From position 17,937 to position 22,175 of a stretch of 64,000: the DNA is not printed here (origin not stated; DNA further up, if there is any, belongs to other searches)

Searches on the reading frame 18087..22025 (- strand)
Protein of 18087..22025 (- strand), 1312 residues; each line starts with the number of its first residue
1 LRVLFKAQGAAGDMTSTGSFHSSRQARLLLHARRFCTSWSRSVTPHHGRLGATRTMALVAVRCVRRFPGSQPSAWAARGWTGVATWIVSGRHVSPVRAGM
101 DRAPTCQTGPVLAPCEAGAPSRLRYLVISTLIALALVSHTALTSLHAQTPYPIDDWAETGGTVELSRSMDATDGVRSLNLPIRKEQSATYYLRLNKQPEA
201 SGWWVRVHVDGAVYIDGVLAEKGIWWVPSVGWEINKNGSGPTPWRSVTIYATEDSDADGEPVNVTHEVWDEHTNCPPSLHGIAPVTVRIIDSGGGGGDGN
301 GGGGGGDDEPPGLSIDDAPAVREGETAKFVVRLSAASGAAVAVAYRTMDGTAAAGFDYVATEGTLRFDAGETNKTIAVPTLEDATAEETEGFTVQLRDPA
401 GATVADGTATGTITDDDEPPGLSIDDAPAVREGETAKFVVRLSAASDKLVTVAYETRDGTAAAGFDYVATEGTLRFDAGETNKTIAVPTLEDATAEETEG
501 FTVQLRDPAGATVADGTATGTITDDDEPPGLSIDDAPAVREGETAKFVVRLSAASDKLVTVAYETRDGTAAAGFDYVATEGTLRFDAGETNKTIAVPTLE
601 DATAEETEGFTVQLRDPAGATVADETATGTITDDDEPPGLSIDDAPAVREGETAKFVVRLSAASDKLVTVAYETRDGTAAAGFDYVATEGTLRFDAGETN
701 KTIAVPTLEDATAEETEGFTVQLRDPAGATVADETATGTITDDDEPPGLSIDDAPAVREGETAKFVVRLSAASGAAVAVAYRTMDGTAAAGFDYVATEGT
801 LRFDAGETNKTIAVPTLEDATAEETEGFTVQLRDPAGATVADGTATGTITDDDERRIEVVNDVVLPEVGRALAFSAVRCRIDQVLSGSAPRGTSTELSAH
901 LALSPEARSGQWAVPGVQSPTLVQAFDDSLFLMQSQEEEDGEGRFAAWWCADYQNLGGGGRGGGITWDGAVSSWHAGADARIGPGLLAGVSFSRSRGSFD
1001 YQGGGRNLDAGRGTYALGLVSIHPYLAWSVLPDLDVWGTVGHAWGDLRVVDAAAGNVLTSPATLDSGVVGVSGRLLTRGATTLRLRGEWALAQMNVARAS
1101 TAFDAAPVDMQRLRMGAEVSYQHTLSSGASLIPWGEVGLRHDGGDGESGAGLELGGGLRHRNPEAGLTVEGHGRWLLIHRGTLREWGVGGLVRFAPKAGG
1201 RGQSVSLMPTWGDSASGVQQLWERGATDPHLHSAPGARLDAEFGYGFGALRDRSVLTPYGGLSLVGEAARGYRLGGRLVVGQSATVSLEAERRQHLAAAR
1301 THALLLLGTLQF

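Call 37: search_protein_families(library=pfam, max_evalue=0.001, proteins=[window:18087-22025:-])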
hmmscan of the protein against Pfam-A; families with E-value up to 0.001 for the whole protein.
window:18087-22025:- (1312 aa): 3 families
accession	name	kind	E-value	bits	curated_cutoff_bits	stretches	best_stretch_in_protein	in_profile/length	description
PF03160.20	Calx-beta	-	4.5e-95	314.3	27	5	525-635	2-119/119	Calx-beta domain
PF03797.25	Autotransporter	-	3.7e-09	37.1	26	1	956-1147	10-206/255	Autotransporter beta-domain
PF24547.1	DUF7601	-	4.4e-05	24.5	27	0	764-862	21-115/116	Domain of unknown function (DUF7601)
